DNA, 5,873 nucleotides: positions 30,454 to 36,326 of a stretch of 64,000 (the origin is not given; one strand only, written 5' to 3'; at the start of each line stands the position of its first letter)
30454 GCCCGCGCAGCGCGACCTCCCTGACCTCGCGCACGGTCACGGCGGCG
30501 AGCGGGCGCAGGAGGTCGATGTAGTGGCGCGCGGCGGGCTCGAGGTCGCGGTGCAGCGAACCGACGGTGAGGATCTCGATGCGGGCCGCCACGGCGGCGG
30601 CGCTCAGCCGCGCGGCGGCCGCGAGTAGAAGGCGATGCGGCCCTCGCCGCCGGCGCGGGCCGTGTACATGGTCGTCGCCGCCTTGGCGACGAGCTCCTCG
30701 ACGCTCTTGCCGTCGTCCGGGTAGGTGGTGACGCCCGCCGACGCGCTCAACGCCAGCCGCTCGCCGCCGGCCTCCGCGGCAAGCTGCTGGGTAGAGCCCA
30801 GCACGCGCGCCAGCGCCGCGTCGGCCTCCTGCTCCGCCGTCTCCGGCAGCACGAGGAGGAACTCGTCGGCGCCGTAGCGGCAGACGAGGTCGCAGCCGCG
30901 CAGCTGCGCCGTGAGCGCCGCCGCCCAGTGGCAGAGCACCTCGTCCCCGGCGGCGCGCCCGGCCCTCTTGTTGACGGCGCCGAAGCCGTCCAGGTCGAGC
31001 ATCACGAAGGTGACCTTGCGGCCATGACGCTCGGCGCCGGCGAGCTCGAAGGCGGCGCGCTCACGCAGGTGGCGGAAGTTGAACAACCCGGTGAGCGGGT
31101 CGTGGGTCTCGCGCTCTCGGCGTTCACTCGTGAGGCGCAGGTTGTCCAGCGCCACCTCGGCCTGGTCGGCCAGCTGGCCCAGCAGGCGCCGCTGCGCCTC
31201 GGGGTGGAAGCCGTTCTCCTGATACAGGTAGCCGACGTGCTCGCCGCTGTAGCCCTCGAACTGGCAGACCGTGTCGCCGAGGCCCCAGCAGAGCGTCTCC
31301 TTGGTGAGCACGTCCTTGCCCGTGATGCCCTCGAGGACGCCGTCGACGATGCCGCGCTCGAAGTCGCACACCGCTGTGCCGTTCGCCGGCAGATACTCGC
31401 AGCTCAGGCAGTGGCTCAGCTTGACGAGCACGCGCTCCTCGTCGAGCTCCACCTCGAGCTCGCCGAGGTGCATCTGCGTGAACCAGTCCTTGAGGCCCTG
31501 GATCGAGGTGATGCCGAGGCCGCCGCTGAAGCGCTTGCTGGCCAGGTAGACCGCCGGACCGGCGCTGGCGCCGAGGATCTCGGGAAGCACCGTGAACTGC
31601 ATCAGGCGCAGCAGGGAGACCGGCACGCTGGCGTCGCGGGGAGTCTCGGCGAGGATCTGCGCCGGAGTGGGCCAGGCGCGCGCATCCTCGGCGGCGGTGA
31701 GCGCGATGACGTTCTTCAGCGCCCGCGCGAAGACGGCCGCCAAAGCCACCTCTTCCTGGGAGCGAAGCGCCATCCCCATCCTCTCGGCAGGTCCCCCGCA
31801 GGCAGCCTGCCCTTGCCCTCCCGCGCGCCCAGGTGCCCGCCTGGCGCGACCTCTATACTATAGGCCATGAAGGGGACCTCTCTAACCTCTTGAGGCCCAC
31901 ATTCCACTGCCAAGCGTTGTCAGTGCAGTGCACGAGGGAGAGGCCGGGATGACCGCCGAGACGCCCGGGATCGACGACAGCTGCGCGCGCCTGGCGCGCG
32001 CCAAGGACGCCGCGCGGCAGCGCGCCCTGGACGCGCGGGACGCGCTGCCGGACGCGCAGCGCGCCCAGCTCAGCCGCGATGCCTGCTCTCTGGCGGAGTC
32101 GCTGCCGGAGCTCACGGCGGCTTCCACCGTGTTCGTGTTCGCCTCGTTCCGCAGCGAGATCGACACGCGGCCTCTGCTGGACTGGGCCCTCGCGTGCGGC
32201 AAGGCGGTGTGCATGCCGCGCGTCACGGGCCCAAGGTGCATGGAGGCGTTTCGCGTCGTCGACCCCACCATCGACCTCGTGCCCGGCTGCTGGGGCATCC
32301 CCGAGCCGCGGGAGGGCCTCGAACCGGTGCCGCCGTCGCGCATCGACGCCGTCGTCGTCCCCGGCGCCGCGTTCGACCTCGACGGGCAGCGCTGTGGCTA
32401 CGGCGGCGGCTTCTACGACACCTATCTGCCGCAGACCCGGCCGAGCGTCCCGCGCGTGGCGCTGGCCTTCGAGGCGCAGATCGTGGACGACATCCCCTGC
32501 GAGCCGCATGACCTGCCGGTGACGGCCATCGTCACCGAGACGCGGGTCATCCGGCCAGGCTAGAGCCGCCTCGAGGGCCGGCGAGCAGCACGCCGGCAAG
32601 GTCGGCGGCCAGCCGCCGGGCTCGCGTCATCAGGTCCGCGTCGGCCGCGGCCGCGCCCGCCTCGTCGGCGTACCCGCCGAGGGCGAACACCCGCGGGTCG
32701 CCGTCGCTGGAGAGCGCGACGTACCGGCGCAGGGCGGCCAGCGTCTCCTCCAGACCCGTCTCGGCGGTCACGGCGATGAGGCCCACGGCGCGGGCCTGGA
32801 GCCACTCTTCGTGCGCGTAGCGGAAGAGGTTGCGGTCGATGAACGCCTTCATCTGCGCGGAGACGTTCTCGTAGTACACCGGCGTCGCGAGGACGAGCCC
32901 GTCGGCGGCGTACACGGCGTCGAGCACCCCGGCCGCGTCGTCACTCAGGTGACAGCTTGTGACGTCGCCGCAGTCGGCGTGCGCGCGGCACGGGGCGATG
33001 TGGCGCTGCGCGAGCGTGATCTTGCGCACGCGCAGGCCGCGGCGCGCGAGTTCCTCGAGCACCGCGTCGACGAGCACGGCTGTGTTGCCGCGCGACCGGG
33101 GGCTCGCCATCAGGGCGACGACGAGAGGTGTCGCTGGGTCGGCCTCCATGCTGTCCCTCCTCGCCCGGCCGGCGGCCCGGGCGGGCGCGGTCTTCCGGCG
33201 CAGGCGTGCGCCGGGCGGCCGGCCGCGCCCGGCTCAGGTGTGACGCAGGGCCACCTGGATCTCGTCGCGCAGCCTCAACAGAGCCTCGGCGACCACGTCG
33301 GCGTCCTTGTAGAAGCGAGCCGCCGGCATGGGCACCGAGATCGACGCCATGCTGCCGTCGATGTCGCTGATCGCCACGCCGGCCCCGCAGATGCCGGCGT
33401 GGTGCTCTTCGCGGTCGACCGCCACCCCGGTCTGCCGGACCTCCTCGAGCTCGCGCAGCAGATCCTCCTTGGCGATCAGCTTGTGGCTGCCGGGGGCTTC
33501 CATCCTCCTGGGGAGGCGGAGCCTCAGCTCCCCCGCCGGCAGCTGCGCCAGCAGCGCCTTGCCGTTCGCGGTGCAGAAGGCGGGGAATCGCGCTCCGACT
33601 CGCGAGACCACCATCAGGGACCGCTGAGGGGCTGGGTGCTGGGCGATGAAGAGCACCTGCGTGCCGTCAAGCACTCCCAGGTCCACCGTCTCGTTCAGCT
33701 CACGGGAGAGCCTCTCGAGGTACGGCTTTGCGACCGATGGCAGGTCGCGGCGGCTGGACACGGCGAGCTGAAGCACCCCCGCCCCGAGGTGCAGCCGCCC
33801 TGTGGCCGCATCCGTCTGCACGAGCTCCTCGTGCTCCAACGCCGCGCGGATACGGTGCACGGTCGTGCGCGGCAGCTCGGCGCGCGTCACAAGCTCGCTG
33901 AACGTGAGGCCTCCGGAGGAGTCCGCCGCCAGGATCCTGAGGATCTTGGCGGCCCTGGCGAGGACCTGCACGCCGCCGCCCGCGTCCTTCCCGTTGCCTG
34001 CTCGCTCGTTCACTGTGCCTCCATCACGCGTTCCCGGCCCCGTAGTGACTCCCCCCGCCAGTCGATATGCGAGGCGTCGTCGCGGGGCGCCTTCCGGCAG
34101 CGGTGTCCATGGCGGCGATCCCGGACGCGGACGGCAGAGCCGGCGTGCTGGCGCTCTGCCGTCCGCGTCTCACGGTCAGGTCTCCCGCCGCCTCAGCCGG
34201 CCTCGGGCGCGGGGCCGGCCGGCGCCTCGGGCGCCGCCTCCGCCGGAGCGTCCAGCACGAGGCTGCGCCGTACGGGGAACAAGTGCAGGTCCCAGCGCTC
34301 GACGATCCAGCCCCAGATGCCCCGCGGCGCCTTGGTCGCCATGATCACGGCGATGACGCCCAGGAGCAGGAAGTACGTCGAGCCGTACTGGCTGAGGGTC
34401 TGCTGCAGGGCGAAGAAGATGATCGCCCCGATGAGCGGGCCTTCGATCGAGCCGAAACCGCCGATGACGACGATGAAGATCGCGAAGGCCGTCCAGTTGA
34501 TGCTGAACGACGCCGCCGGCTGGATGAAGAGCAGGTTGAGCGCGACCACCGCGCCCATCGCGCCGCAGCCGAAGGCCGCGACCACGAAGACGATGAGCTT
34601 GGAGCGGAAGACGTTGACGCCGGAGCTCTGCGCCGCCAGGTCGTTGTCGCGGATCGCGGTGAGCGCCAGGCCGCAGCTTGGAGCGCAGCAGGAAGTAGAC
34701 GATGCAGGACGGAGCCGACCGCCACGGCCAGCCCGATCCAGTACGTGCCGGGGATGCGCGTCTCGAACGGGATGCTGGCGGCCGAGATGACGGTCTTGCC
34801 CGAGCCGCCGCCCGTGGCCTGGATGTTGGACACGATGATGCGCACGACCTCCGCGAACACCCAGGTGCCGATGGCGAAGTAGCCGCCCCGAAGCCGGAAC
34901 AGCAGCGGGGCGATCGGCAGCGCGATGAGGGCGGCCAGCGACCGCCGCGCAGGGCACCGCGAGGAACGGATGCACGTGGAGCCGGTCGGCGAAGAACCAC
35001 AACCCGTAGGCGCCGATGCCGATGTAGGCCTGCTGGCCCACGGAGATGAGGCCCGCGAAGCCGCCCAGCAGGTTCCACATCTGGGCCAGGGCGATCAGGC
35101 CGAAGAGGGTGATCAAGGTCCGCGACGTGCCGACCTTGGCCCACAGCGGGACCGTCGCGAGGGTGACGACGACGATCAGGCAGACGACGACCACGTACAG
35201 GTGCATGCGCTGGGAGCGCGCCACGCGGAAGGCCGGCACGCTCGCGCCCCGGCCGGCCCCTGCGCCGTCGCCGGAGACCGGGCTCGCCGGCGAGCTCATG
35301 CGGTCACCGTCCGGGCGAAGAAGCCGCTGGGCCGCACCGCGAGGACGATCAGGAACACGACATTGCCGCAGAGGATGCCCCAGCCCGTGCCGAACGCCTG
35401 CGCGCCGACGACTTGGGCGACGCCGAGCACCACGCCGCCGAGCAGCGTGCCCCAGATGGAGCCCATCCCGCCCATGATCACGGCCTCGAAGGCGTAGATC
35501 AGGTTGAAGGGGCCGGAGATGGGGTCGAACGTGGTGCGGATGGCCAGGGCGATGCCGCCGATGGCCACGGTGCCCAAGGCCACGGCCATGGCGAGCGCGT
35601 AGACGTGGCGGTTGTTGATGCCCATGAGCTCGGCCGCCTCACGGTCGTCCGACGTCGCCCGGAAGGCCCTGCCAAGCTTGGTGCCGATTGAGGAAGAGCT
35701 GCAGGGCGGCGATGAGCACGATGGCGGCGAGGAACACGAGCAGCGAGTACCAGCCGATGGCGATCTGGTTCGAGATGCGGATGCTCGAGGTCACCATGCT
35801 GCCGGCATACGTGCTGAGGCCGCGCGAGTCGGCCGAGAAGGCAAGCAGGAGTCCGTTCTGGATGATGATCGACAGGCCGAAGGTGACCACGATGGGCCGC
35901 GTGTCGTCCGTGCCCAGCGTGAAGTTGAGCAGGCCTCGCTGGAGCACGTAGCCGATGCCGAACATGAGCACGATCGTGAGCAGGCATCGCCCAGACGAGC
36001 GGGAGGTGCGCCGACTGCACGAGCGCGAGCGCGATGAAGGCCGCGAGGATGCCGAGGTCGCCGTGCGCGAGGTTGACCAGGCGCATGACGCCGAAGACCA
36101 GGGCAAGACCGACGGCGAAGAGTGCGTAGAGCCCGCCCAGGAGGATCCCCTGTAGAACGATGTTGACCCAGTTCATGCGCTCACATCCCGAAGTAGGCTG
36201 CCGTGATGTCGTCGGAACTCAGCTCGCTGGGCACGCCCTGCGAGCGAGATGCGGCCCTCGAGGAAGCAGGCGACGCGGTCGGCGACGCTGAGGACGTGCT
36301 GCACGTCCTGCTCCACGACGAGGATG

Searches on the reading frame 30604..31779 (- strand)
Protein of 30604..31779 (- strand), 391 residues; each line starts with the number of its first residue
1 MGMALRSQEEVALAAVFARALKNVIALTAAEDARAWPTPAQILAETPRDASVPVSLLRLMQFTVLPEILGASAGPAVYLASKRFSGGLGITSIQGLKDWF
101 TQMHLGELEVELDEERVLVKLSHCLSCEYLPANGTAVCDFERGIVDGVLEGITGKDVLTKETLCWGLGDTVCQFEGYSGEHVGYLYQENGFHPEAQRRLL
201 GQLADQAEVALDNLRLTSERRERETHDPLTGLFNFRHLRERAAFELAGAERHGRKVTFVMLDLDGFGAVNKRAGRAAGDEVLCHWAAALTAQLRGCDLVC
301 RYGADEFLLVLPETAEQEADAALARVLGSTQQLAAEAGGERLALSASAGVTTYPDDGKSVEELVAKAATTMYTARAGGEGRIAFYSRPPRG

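Call 19: search_protein_families(library=pfam, proteins=[window:30604-31779:-])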
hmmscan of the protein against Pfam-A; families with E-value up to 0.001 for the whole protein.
window:30604-31779:- (391 aa): 3 families
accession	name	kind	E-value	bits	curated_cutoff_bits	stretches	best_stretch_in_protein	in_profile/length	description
PF00990.26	GGDEF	-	8.6e-35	120.3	23.8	1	225-379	2-159/161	Diguanylate cyclase, GGDEF domain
PF02830.23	V4R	-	7.2e-13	48.8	31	1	120-175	4-59/62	V4R domain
PF10702.14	DUF2507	-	0.00019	21.8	35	1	59-145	6-93/123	Protein of unknown function (DUF2507)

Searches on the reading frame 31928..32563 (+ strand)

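Call 19: search_protein_families(library=pfam, proteins=[window:31928-32563:+])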
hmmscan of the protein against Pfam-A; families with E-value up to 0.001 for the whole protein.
window:31928-32563:+ (211 aa): 1 family
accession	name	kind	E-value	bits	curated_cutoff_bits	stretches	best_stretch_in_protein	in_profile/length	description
PF01812.26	5-FTHF_cyc-lig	-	4.9e-42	144.4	27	1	26-204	1-186/186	5-formyltetrahydrofolate cyclo-ligase family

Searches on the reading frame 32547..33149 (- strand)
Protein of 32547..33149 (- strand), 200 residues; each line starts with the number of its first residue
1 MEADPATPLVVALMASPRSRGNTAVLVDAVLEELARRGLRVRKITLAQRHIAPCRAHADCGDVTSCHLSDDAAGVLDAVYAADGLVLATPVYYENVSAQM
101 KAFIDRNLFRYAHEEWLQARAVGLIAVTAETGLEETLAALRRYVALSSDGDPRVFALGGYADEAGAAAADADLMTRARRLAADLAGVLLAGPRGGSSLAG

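Call 19: search_protein_families(library=pfam, proteins=[window:32547-33149:-])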
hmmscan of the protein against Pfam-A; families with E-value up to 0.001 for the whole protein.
window:32547-33149:- (200 aa): 2 families
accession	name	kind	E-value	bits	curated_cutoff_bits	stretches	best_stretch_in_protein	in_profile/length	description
PF03358.20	FMN_red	-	9.2e-24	84.2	24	1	10-143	3-131/152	NADPH-dependent FMN reductase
PF02525.22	Flavodoxin_2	-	1.8e-10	41.3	27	1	11-124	4-130/198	Flavodoxin-like fold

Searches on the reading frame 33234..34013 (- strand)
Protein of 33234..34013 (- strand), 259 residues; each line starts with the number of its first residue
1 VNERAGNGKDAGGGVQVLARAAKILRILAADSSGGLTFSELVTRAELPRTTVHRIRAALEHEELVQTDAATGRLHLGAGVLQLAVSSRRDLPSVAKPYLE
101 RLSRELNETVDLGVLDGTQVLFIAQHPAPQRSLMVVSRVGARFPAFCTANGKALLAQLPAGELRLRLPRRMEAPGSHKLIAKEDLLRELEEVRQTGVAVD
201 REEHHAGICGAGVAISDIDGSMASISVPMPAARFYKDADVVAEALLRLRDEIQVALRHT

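Call 19: search_protein_families(library=pfam, proteins=[window:33234-34013:-])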
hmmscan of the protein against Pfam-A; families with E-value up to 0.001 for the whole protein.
window:33234-34013:- (259 aa): 3 families
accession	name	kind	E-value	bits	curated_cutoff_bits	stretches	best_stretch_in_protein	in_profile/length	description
PF01614.24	IclR_C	-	1.2e-39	136.1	24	1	85-248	3-168/174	Bacterial transcriptional regulator IclR C-terminal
PF09339.16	HTH_IclR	-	5.2e-10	39.4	22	1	18-68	2-51/52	IclR helix-turn-helix domain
PF25213.1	HVO_A0261_N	-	3.3e-05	24.1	35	1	15-69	4-58/86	HVO_A0261 N-terminal domain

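Call 55: search_protein_families(library=ncbifam, proteins=[window:33234-34013:-], max_evalue=1e-10)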
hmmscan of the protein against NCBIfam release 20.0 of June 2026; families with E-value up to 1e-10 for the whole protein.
window:33234-34013:- (259 aa): 7 families
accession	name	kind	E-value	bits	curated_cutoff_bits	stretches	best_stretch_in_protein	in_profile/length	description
NF045644.1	TransRegBhcR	equivalog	5.1e-38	130.9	350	1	5-238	12-246/267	HTH-type transcriptional regulator BhcR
TIGR02431.1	pcaR_pcaU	subfamily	1.8e-32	112.7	284.75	1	15-247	5-236/248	beta-ketoadipate pathway transcriptional regulators, PcaR/PcaU/PobR family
NF007548.0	PRK10163.1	equivalog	9.7e-27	93.8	406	1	11-247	17-255/271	HTH-type transcriptional repressor AllR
NF008601.2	PRK11569.1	equivalog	6.5e-25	87.8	380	1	7-238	18-253/276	glyoxylate bypass operon transcriptional repressor IclR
NF011671.1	PRK15090.1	equivalog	1.5e-24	86.6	275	1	17-246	12-242/256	DNA-binding transcriptional regulator KdgR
NF007339.0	PRK09834.1-1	equivalog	1.7e-16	60.4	299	1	4-204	10-212/271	DNA-binding transcriptional regulator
NF007341.0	PRK09834.1-3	equivalog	7.6e-13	48.2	269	1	15-256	7-251/274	DNA-binding transcriptional regulator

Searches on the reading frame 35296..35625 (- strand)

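Call 20: search_protein_families(library=pfam, proteins=[window:35296-35625:-])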
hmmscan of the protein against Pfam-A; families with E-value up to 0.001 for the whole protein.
window:35296-35625:- (109 aa): 1 family
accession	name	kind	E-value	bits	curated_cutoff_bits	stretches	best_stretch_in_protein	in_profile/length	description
PF02653.21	BPD_transp_2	-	2.7e-05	23.9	26.8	1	1-90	171-260/269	Branched-chain amino acid transport system / permease component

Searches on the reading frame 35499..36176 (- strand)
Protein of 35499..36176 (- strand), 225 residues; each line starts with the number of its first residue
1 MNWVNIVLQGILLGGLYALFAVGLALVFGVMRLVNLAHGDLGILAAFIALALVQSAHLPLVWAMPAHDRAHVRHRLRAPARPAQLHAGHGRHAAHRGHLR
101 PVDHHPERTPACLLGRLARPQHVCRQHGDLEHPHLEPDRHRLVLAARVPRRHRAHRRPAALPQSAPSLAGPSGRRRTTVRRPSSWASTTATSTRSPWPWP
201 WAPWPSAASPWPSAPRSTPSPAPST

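Call 19: search_protein_families(library=pfam, proteins=[window:35499-36176:-])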
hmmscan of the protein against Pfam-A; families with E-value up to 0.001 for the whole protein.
window:35499-36176:- (225 aa): 1 family
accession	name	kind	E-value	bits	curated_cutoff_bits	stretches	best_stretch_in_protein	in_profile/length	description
PF02653.21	BPD_transp_2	-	1.4e-06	28.1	26.8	1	7-65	2-60/269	Branched-chain amino acid transport system / permease component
